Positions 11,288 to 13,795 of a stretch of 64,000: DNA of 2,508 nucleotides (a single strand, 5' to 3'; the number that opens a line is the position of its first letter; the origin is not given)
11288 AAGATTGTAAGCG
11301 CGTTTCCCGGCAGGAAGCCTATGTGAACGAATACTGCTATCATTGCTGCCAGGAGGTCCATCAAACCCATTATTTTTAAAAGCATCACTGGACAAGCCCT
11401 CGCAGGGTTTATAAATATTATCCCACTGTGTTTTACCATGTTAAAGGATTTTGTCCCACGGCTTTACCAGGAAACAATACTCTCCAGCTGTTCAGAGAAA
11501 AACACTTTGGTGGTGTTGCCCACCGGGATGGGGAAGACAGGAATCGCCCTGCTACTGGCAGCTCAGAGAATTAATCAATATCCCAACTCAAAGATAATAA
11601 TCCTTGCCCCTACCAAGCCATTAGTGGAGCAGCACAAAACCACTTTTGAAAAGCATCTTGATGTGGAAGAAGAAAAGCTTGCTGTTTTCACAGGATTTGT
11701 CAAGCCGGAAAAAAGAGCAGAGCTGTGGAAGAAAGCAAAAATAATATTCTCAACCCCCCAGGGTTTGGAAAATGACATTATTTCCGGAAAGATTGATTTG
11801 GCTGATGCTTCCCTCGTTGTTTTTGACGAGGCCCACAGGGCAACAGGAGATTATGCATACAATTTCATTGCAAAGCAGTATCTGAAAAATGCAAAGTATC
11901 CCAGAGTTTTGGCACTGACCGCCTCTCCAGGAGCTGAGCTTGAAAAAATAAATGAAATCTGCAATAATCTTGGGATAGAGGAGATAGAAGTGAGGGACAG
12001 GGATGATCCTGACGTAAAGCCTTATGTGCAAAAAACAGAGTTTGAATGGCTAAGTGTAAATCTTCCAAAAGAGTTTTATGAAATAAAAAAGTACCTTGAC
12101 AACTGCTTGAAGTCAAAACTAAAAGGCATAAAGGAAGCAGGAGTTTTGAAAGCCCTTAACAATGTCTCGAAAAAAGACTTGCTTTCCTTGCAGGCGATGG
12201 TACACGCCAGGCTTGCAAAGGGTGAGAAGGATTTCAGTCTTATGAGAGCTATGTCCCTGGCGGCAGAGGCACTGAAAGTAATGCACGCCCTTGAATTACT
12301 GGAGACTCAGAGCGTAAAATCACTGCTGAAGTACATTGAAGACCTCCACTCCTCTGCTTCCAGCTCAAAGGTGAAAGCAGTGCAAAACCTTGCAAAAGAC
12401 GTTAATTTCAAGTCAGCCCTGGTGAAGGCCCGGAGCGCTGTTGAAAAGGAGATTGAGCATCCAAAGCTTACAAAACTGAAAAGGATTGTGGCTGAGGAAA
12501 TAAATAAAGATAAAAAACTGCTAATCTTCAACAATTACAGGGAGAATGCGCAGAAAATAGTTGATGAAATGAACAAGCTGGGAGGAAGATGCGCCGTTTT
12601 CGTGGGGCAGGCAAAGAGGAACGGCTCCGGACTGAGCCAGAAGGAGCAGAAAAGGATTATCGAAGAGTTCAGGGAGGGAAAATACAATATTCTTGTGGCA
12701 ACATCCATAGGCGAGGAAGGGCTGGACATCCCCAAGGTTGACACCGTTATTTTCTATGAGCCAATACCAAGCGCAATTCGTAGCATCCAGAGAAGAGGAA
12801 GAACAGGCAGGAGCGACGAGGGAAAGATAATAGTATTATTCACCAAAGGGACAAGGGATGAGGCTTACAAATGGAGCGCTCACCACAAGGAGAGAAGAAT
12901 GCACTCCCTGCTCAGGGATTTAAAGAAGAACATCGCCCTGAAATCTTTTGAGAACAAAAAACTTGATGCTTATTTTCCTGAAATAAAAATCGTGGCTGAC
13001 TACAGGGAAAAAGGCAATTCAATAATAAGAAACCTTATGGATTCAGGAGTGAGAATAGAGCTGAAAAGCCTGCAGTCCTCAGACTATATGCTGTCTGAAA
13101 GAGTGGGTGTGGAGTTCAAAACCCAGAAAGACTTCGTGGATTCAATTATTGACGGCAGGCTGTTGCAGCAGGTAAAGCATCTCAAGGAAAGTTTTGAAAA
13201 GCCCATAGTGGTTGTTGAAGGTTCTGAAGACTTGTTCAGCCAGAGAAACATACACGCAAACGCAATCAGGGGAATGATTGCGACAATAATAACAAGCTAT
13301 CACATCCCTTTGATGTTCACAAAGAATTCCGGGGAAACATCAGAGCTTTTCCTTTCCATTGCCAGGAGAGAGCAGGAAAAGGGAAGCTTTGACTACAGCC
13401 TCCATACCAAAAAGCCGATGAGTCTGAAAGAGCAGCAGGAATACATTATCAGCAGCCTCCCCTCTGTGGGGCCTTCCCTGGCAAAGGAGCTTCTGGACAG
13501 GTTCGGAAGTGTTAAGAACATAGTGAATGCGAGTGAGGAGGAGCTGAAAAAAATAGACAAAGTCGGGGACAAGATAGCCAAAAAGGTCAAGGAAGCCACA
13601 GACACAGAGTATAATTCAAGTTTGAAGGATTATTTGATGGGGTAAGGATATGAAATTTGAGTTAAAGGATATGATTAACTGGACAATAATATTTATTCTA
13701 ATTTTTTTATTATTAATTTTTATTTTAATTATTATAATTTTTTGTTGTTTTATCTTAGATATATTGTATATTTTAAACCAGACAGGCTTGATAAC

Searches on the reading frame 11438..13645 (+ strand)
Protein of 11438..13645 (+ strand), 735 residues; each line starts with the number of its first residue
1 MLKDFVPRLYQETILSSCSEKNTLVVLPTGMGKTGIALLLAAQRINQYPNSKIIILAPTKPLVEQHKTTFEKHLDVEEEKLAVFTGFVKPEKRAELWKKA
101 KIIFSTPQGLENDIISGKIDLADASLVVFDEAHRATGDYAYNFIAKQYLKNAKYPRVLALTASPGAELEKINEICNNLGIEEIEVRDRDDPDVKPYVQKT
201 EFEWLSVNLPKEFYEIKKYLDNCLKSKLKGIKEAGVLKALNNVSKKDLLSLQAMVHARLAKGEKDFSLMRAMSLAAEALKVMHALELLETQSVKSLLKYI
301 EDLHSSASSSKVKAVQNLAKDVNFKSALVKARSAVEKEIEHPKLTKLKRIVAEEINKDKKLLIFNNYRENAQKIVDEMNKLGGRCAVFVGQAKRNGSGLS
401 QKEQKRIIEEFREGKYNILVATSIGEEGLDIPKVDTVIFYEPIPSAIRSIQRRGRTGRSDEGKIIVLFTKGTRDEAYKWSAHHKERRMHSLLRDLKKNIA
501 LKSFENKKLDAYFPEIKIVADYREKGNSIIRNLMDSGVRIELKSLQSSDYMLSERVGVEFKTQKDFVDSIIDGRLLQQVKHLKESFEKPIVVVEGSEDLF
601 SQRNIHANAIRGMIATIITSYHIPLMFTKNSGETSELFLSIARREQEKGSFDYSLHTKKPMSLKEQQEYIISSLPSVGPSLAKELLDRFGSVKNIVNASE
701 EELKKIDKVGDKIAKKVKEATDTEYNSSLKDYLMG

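Call 42: search_protein_families(library=pfam, proteins=[window:11438-13645:+], max_evalue=0.00001)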
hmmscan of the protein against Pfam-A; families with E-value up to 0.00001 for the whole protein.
window:11438-13645:+ (735 aa): 8 families
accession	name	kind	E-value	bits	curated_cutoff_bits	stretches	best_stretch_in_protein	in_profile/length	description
PF00270.35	DEAD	-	1.6e-28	100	26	1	11-170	4-166/167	DEAD/DEAH box helicase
PF00271.37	Helicase_C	-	3.5e-26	92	23.5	1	343-459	2-109/110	Helicase conserved C-terminal domain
PF02732.21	ERCC4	-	1.3e-25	90.4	24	1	521-638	2-137/140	ERCC4 domain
PF04851.21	ResIII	-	6.9e-24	85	22.5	1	7-164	4-162/164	Type III restriction enzyme, res subunit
PF21210.2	RNA_helicase_helical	-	4.2e-18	65.9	27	1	222-328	2-107/108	Putative ATP-dependent RNA helicase, helical bundle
PF12826.13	HHH_2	-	3.2e-12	46.9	27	1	673-726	7-60/64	Helix-hairpin-helix motif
PF14520.12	HHH_5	-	1e-09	39.1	27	1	672-720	5-54/57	Helix-hairpin-helix domain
PF18766.7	SWI2_SNF2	-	1.5e-06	28.4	26.7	1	20-164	18-155/221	SWI2/SNF2 ATPase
